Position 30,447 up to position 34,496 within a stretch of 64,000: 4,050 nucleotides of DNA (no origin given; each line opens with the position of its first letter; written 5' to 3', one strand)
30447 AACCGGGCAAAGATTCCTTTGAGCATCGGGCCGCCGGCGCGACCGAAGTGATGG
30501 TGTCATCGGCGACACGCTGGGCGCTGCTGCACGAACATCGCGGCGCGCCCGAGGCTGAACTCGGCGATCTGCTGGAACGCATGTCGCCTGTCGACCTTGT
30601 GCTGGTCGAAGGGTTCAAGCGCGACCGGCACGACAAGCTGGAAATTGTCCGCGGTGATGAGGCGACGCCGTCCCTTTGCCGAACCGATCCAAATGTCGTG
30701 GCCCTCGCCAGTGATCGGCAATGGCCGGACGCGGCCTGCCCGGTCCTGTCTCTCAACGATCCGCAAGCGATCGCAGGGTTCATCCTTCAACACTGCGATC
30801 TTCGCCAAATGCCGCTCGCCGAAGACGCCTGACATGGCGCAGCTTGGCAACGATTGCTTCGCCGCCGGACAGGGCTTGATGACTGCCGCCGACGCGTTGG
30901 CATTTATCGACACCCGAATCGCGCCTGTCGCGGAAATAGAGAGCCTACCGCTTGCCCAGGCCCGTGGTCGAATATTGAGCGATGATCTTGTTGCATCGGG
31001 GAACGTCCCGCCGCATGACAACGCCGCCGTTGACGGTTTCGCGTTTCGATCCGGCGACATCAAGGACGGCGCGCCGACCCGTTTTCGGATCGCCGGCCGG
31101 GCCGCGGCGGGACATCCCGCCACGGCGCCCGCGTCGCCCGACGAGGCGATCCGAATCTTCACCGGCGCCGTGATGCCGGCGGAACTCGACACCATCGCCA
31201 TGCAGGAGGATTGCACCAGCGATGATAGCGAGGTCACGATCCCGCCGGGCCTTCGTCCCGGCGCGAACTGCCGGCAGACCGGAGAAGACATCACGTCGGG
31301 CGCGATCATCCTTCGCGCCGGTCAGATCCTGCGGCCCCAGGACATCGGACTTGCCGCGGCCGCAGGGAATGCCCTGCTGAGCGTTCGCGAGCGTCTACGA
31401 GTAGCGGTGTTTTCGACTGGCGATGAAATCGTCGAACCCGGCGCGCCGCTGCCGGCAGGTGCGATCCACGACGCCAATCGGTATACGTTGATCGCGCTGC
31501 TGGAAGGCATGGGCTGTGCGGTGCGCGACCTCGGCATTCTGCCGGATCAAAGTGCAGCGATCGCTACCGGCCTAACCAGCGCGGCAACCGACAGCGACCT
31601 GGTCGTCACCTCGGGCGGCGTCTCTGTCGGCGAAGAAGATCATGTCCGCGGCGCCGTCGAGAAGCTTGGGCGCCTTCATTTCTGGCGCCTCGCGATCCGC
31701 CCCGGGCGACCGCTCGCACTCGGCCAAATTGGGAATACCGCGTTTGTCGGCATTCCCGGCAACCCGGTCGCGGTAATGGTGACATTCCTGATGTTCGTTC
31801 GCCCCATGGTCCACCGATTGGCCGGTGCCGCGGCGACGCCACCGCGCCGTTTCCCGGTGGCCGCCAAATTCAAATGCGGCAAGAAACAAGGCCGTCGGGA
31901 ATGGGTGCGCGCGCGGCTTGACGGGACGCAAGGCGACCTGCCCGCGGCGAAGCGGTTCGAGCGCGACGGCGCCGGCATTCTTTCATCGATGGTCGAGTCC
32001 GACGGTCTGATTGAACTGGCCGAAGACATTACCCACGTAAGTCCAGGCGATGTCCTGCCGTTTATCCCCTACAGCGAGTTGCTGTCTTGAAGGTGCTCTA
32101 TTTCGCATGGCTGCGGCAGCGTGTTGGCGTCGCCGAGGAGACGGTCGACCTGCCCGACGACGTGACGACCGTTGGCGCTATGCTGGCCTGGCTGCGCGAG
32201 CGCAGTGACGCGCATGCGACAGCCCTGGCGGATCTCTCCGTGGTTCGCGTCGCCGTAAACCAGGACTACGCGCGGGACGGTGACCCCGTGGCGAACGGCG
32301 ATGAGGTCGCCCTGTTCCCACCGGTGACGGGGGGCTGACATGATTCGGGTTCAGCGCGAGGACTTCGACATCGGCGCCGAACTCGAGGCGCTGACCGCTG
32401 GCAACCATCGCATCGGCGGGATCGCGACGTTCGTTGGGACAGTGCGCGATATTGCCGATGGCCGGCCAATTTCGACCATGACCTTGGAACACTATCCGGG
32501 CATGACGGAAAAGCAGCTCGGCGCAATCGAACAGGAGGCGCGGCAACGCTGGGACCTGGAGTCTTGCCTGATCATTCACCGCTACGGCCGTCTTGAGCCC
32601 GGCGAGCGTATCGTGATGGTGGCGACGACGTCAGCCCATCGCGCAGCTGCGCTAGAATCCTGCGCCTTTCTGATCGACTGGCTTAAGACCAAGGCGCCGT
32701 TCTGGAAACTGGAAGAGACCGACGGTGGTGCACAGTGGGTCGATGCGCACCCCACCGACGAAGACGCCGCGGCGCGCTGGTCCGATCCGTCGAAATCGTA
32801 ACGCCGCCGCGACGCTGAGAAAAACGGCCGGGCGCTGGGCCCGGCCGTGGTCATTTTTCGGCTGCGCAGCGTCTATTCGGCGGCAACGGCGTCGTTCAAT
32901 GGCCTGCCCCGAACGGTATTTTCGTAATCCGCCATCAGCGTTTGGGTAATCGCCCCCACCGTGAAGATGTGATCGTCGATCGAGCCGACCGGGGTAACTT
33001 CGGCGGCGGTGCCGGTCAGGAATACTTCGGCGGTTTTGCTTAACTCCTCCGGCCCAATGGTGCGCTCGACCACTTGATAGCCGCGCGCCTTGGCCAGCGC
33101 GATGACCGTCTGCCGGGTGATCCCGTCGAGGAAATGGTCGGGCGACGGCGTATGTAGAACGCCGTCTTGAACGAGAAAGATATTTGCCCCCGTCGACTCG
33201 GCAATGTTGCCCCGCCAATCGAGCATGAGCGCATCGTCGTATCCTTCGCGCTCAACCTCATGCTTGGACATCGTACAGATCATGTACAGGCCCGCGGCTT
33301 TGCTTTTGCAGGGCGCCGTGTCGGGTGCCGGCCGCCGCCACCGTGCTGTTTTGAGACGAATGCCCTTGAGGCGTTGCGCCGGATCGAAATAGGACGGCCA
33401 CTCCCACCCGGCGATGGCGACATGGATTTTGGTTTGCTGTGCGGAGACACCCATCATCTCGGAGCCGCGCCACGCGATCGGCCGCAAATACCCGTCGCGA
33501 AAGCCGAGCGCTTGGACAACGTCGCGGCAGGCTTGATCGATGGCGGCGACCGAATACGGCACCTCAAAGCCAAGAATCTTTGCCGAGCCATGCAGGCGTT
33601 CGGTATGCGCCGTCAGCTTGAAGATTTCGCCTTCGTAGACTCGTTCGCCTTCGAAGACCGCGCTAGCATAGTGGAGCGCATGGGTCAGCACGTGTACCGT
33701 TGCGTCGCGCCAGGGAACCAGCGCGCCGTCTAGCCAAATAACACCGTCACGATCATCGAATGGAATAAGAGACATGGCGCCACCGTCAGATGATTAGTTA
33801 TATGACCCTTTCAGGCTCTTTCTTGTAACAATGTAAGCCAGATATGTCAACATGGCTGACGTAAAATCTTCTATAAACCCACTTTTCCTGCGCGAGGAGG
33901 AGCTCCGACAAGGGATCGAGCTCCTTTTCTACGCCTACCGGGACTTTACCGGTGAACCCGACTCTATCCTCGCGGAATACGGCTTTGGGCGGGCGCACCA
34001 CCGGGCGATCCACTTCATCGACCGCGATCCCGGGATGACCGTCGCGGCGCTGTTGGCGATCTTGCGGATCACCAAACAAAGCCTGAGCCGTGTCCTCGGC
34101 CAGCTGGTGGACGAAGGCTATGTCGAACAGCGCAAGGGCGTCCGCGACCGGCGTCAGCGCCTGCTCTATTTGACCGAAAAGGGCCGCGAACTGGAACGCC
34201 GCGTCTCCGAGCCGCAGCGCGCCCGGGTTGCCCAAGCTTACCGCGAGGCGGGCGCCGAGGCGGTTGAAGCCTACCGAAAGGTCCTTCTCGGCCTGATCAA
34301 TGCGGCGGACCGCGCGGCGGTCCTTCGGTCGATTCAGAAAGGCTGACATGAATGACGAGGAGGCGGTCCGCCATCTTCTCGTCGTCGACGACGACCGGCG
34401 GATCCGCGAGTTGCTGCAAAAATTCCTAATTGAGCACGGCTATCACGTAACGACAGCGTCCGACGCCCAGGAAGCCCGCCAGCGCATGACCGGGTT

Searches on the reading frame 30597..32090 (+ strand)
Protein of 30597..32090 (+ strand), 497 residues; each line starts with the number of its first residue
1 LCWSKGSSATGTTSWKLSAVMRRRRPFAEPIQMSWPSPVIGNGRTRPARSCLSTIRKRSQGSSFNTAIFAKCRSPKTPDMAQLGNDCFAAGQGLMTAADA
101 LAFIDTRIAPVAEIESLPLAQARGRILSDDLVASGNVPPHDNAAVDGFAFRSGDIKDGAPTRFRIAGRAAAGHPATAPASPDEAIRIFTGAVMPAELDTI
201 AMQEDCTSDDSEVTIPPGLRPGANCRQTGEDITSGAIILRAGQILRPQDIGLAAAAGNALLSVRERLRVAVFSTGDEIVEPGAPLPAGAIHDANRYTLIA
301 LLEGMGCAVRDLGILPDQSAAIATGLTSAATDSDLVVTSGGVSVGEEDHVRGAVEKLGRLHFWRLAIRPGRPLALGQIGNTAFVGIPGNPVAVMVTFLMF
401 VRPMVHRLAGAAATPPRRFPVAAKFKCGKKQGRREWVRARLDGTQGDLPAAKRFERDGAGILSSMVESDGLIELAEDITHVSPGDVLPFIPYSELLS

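Call 45: search_protein_families(library=pfam, proteins=[window:30597-32090:+], max_evalue=0.000001)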
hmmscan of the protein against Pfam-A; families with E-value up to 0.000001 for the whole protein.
window:30597-32090:+ (497 aa): 3 families
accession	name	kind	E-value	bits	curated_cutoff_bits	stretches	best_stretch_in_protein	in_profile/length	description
PF03453.22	MoeA_N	-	2.7e-40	138.1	30.8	1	96-257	2-160/160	MoeA N-terminal region (domain I and II)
PF00994.29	MoCF_biosynth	-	3.6e-31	108.3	26.6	1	270-406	1-143/144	Probable molybdopterin binding domain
PF03454.20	MoeA_C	-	3.5e-13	50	22.1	1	423-491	4-71/72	MoeA C-terminal region (domain IV)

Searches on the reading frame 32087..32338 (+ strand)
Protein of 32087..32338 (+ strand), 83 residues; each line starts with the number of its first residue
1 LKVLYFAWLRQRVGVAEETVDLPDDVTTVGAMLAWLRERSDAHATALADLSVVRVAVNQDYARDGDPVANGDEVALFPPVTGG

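Call 45: search_protein_families(library=pfam, proteins=[window:32087-32338:+], max_evalue=0.000001)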
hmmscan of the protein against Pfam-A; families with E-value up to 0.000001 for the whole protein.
window:32087-32338:+ (83 aa): 1 family
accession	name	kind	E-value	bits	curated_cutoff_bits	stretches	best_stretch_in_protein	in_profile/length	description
PF02597.26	ThiS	-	8.9e-19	68.3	22.5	1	3-83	1-76/76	ThiS family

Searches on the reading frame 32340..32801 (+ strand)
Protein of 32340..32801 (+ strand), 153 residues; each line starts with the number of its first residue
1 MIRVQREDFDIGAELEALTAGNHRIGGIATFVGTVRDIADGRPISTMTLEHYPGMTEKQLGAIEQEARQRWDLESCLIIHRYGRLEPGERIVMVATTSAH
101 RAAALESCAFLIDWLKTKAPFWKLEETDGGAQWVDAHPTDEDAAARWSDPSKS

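Call 45: search_protein_families(library=pfam, proteins=[window:32340-32801:+], max_evalue=0.000001)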
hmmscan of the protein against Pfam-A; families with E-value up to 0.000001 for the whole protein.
window:32340-32801:+ (153 aa): 1 family
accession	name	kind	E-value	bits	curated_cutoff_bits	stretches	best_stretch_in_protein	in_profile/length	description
PF02391.22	MoaE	-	5.3e-38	130.1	23.4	1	4-118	1-114/114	MoaE protein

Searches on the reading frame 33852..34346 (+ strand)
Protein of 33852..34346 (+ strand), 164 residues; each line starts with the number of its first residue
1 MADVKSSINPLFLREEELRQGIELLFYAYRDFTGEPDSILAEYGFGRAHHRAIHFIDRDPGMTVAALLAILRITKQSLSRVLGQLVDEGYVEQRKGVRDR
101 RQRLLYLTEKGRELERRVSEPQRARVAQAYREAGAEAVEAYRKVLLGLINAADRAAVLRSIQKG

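Call 41: find_encoding_contigs(protein=window:33852-34346:+, flank=10000, max_places=1)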
Protein window:33852-34346:+ (164 aa): 5 contigs read that carry it; 1 place shown.
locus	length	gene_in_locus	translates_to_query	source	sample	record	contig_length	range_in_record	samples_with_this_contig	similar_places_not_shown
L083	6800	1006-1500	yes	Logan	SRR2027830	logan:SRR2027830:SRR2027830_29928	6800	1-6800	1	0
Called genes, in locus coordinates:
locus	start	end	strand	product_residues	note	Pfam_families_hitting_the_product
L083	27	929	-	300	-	PF01063:Aminotran_4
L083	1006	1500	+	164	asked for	PF01047:MarR (weak), PF12802:MarR_2, PF13463:HTH_27 (weak), PF13601:HTH_34 (weak)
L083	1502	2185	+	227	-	PF00072:Response_reg, PF00486:Trans_reg_C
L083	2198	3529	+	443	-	PF00672:HAMP (faint), PF00512:HisKA, PF02518:HATPase_c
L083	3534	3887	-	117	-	PF01588:tRNA_bind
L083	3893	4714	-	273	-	PF03807:F420_oxidored (weak), PF14748:P5CR_dimer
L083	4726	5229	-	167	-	PF10722:YbjN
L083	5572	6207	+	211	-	PF11303:DUF3105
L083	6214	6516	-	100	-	PF04380:BMFP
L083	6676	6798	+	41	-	?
